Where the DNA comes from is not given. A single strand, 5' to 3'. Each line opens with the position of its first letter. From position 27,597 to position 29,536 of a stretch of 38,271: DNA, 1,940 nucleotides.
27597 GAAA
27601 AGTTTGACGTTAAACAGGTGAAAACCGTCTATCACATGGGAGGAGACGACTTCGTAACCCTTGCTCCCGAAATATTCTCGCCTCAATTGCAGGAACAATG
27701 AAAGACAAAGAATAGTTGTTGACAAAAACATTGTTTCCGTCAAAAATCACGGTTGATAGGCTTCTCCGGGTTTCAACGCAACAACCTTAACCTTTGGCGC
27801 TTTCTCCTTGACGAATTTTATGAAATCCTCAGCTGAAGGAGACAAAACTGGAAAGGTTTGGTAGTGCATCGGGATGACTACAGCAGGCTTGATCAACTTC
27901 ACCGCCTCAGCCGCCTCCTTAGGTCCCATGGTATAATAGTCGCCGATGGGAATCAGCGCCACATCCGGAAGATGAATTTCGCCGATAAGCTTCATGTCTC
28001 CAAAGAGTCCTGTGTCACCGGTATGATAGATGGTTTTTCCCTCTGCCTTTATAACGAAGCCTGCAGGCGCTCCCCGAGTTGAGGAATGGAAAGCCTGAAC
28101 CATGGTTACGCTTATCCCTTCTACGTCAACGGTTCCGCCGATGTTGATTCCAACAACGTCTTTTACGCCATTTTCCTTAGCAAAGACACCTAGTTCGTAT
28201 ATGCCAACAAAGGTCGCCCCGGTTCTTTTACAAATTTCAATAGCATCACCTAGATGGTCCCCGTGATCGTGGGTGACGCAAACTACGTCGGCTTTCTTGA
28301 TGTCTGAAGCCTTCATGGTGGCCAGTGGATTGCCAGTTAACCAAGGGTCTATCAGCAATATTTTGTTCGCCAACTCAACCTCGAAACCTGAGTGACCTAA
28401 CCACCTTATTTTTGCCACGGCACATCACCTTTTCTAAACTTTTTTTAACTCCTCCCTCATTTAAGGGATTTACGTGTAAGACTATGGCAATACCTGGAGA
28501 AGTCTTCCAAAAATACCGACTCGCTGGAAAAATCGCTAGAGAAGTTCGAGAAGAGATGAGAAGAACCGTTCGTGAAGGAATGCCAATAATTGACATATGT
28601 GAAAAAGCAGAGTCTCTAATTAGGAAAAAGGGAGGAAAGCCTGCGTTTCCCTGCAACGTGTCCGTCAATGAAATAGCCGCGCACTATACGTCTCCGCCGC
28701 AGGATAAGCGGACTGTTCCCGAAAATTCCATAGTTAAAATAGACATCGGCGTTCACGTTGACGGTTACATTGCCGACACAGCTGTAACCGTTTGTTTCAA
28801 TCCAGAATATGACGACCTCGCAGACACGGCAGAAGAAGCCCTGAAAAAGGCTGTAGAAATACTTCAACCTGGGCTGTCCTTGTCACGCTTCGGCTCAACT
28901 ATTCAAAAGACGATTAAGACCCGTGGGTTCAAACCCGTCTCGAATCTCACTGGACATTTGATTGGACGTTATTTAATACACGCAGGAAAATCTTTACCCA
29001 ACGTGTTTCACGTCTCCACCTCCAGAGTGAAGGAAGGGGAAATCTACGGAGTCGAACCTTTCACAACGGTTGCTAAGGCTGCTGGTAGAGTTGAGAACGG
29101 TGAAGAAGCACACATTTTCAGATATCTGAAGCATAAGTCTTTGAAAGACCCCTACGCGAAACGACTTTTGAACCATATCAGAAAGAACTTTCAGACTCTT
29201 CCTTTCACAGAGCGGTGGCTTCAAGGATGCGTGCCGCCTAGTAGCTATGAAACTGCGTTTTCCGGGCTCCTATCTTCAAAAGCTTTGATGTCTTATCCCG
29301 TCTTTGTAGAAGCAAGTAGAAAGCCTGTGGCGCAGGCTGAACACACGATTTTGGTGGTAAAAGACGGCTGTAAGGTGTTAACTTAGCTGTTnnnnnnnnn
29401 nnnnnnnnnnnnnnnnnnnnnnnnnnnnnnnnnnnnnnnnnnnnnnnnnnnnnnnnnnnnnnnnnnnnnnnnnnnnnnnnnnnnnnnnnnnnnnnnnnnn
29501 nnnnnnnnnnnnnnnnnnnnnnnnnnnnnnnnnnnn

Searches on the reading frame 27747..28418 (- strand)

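Call 36: search_protein_families(library=pfam, proteins=[window:27747-28418:-], max_evalue=0.001)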
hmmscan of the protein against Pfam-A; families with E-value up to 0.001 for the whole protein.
window:27747-28418:- (223 aa): 3 families
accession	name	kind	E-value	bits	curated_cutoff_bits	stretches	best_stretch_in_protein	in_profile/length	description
PF13483.12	Lactamase_B_3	-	1.3e-28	100.4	24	1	3-185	1-160/160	Beta-lactamase superfamily domain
PF12706.13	Lactamase_B_2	-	3.1e-28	99.2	27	1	21-186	3-200/200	Beta-lactamase superfamily domain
PF00753.33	Lactamase_B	-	4.3e-12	46.8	22.7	1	14-185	11-196/196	Metallo-beta-lactamase superfamily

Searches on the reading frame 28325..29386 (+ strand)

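Call 36: search_protein_families(library=pfam, proteins=[window:28325-29386:+], max_evalue=0.001)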
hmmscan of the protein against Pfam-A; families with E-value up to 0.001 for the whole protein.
window:28325-29386:+ (353 aa): 1 family
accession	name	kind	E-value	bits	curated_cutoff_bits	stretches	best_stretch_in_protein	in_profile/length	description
PF00557.29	Peptidase_M24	-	4.8e-34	118.4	23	1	63-248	2-190/208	Metallopeptidase family M24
